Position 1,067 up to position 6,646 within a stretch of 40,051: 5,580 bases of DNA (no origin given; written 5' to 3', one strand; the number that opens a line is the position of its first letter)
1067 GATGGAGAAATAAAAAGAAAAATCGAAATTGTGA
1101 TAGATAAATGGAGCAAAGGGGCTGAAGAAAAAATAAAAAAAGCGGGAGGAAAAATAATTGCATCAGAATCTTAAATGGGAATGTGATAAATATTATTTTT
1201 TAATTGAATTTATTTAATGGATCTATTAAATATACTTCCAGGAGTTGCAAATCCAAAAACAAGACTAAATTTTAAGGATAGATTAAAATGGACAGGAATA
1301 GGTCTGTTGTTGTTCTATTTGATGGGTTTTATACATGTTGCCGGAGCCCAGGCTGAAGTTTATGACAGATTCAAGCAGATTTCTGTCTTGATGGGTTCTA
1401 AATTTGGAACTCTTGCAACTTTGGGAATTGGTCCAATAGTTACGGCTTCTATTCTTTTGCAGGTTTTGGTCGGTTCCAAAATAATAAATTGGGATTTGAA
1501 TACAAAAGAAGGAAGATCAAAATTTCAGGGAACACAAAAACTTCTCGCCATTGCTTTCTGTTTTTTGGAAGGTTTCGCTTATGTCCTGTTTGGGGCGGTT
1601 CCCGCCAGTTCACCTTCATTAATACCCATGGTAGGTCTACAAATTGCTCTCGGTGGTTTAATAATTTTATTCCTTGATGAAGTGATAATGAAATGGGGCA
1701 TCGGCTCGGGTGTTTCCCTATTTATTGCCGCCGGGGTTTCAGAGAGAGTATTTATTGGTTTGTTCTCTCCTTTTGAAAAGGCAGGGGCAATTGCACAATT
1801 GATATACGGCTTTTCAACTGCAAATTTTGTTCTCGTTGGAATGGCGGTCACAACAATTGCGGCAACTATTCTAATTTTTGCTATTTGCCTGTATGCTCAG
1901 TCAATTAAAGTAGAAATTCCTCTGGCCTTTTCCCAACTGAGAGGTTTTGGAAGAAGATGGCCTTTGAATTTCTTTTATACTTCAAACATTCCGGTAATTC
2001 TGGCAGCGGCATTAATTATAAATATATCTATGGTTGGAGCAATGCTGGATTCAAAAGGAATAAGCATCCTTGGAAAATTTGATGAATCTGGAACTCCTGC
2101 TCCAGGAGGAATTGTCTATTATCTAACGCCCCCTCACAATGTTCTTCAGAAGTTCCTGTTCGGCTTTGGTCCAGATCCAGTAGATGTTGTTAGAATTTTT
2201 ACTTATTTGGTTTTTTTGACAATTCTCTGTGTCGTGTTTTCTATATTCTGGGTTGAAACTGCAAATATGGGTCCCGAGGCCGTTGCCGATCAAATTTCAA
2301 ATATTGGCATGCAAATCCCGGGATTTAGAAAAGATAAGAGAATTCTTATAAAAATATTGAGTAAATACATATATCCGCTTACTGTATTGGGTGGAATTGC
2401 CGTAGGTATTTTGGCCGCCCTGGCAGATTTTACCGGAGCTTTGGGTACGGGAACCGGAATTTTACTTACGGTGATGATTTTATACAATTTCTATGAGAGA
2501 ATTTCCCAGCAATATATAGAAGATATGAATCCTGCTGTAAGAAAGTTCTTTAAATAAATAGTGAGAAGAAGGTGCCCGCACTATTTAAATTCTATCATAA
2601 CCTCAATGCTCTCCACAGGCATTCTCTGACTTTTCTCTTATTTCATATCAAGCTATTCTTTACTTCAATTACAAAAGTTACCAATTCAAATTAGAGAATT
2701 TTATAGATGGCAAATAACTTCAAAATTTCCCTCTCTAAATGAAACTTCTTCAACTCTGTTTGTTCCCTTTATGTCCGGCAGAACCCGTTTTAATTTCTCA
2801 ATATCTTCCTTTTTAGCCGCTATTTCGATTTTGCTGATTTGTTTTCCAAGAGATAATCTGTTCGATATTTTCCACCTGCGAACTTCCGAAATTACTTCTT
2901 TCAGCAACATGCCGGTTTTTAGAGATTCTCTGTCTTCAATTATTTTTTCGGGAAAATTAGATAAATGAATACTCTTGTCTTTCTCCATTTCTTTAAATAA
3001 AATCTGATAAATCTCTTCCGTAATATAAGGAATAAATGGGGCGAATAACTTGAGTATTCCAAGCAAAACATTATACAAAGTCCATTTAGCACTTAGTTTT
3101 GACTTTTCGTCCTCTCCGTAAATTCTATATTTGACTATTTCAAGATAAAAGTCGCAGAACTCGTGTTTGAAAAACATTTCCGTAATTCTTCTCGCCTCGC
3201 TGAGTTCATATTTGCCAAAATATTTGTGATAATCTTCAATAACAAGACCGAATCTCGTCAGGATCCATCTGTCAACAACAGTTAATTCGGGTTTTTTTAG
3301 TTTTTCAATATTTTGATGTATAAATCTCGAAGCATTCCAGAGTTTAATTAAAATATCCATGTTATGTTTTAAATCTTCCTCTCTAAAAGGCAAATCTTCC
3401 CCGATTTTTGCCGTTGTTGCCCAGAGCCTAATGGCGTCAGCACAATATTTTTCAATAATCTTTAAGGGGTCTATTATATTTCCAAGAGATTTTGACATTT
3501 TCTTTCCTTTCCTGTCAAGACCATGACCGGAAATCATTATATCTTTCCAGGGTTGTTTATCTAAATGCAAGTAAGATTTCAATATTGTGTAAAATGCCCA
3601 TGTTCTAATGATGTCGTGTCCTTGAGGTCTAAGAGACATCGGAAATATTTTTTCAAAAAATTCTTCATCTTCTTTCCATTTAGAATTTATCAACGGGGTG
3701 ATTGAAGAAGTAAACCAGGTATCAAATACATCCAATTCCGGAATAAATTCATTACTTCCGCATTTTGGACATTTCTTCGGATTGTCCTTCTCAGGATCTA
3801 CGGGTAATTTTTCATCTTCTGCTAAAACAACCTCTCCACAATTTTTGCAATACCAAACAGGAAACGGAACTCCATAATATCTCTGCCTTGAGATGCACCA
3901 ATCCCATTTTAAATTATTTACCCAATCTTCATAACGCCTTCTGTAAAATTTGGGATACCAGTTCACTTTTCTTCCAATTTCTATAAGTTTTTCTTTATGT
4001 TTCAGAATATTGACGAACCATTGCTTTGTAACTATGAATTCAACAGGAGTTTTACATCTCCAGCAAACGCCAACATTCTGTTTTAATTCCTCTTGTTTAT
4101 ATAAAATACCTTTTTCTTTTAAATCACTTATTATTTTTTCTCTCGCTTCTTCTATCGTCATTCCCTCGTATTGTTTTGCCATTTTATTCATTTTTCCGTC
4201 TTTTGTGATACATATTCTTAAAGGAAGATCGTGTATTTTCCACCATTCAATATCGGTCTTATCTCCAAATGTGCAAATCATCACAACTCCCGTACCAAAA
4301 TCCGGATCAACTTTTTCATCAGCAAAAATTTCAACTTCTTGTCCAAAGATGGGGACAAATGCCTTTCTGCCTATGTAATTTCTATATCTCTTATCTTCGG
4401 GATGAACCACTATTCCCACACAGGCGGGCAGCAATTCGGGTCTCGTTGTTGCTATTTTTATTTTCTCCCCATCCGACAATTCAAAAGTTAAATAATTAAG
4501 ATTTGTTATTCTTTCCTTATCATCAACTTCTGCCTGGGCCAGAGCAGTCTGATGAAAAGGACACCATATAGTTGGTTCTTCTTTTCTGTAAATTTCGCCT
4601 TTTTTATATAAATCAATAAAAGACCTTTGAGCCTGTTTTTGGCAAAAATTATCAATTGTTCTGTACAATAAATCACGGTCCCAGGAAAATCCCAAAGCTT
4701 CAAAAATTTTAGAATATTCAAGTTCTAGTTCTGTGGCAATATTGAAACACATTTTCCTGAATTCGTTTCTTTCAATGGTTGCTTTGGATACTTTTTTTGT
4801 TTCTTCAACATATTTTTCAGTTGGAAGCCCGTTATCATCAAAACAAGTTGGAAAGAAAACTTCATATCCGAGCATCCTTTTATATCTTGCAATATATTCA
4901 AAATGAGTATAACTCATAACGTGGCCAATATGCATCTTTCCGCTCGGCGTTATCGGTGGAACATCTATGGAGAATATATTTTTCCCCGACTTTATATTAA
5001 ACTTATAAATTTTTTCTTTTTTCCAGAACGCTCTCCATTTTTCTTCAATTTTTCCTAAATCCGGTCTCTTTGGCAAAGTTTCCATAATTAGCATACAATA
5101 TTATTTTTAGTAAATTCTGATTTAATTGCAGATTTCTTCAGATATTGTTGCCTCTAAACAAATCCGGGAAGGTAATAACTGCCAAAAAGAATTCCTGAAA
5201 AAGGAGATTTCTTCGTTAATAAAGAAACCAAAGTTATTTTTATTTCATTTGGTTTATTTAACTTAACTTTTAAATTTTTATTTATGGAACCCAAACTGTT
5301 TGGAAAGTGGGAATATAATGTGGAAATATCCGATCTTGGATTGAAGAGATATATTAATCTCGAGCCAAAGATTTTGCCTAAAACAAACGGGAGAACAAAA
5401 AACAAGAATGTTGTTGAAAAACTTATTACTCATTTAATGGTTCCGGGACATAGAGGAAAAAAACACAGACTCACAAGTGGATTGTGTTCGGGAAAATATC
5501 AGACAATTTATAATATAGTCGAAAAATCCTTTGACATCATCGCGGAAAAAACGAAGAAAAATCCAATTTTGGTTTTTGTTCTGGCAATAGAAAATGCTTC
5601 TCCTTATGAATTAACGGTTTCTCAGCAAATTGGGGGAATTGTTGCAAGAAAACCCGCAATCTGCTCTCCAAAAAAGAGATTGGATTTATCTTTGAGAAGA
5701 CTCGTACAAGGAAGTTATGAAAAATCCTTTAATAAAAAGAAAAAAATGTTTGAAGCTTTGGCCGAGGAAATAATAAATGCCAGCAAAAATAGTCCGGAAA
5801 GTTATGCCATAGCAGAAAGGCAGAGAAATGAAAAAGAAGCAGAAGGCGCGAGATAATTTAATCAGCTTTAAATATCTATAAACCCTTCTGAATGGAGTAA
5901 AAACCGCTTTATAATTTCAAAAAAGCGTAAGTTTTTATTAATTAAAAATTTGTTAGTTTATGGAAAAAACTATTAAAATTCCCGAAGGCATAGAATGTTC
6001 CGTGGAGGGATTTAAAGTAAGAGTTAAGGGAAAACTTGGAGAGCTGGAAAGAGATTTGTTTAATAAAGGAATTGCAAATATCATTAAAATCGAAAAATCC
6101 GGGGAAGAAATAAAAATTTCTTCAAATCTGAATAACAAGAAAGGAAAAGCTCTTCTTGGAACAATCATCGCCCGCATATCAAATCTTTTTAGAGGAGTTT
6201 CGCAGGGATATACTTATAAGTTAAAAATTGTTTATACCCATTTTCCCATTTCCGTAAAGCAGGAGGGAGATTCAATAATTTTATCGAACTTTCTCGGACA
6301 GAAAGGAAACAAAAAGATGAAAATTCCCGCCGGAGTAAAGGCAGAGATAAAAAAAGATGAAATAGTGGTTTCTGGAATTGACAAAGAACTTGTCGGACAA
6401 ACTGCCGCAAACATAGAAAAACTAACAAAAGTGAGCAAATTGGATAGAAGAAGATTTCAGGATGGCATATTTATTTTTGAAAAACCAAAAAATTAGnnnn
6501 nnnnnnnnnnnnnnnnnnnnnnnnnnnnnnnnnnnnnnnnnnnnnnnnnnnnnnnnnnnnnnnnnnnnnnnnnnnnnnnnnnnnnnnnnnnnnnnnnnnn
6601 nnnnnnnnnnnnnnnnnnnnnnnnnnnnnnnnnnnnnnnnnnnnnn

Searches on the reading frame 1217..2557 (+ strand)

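Call 8: search_protein_families(library=pfam, proteins=[window:1217-2557:+], max_evalue=0.001)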
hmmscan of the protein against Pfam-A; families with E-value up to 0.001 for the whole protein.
window:1217-2557:+ (446 aa): 1 family
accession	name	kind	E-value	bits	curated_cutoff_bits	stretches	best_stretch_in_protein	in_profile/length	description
PF00344.25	SecY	-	4.6e-63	213.8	32.2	1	65-426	1-306/306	SecY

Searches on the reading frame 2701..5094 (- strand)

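Call 8: search_protein_families(library=pfam, proteins=[window:2701-5094:-], max_evalue=0.001)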
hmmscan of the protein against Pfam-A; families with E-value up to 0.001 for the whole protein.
window:2701-5094:- (797 aa): 5 families
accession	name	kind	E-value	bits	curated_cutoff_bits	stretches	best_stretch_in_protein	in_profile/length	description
PF00133.28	tRNA-synt_1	-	4.8e-87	292.8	22.7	1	20-569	2-412/414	tRNA synthetases class I (I, L, M and V)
PF08264.19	Anticodon_1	-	4.5e-34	117.9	25.1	1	608-754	1-145/148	Anticodon-binding domain of tRNA ligase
PF09334.17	tRNA-synt_1g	-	3.6e-20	72.5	20.1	2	50-191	10-136/391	tRNA synthetases class I (M)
PF01406.26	tRNA-synt_1e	-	2e-09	37.7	27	1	510-577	232-298/301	tRNA synthetases class I (C) catalytic domain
PF13603.12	tRNA-synt_1_2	-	1.1e-07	31.9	25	1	241-309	85-156/185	Leucyl-tRNA synthetase, editing domain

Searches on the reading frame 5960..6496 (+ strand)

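Call 8: search_protein_families(library=pfam, proteins=[window:5960-6496:+], max_evalue=0.001)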
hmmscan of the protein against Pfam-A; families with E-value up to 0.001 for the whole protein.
window:5960-6496:+ (178 aa): 1 family
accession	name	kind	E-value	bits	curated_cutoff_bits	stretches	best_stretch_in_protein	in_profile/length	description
PF00347.28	Ribosomal_L6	-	1.1e-21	77.9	27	2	95-169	1-80/80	Ribosomal protein L6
